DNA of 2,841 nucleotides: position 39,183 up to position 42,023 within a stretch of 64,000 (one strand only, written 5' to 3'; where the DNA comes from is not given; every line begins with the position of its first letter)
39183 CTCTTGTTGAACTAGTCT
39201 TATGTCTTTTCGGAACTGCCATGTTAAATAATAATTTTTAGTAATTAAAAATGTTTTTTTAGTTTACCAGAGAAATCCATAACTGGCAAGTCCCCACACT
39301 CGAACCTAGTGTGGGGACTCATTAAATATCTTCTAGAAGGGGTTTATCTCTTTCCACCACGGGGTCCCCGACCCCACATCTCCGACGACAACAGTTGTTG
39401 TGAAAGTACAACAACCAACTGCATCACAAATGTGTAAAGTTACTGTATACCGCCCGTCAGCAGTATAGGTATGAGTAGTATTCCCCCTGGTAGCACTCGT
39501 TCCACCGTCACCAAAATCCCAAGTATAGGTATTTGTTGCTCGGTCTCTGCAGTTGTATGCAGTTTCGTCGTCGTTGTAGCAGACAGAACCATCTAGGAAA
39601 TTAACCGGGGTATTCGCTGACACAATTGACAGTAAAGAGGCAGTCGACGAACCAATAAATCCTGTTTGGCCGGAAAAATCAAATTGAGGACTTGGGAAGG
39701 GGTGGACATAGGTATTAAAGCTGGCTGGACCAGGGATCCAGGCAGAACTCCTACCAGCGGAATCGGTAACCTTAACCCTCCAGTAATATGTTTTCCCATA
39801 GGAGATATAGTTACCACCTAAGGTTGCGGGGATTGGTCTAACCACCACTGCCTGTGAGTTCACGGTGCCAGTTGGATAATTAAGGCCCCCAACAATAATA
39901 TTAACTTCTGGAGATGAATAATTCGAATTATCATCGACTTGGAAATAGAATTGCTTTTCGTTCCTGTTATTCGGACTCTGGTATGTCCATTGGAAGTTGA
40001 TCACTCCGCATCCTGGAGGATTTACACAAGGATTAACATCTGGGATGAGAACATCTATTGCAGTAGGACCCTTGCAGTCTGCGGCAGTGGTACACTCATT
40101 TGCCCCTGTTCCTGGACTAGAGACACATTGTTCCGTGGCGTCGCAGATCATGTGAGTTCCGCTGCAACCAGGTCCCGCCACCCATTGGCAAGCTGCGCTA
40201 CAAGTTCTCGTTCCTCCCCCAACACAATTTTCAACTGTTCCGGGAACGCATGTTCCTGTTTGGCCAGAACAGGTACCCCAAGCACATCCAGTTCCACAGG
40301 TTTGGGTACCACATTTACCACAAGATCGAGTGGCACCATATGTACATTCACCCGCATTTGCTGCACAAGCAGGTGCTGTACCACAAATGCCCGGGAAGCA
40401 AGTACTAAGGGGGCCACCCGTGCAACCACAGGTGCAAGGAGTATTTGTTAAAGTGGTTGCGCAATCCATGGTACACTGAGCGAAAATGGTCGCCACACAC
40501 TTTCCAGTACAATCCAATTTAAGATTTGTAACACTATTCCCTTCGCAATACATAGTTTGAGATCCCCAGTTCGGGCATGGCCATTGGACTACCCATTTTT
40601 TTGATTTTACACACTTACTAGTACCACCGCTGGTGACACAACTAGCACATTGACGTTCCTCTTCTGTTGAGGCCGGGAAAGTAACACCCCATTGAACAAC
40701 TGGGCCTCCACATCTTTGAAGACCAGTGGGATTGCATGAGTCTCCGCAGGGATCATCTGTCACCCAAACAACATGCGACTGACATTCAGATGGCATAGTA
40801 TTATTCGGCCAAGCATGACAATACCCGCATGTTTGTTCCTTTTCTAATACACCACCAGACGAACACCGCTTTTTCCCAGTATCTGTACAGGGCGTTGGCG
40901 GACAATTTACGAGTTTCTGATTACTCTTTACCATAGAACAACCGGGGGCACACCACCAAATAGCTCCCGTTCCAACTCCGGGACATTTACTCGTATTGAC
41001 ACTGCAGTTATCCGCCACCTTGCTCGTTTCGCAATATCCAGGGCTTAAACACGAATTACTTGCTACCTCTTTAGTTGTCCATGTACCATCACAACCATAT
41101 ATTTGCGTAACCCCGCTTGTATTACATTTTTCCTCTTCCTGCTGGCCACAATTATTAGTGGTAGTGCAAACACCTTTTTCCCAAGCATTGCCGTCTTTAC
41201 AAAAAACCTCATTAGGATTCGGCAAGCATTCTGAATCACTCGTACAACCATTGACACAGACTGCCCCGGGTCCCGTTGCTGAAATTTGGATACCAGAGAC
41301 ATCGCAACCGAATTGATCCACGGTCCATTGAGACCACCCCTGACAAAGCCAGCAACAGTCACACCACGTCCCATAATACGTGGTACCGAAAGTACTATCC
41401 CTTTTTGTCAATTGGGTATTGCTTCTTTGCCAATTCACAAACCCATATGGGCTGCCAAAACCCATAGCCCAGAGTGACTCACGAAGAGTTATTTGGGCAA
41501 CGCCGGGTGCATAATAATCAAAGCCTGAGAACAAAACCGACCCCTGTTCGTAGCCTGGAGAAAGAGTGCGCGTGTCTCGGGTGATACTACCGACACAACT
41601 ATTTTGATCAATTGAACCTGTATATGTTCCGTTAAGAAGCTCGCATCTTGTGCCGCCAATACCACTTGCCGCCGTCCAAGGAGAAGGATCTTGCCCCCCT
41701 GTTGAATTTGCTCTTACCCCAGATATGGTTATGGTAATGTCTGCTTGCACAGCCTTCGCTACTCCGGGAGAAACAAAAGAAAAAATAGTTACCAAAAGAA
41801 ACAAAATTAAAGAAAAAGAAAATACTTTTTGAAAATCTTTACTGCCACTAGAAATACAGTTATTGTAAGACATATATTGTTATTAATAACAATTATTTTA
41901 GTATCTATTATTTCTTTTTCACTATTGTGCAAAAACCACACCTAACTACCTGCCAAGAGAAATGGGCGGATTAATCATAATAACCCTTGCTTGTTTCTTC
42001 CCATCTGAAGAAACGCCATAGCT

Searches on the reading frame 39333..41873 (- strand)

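Call 15: search_protein_families(library=pfam, proteins=[window:39333-41873:-])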
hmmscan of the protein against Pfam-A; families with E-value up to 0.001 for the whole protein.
window:39333-41873:- (846 aa): 3 families
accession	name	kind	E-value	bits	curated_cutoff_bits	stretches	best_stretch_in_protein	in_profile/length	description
PF18911.6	PKD_4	-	1.6e-12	47.8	27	1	776-828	30-81/85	PKD domain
PF00801.26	PKD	-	4.1e-11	43.2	23.5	1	778-830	27-80/80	PKD domain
PF25788.1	Ig_Rha78A_N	-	0.00012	22.7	27.4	1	625-719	20-99/105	Rha78A-like, N-terminal immunoglobulin domain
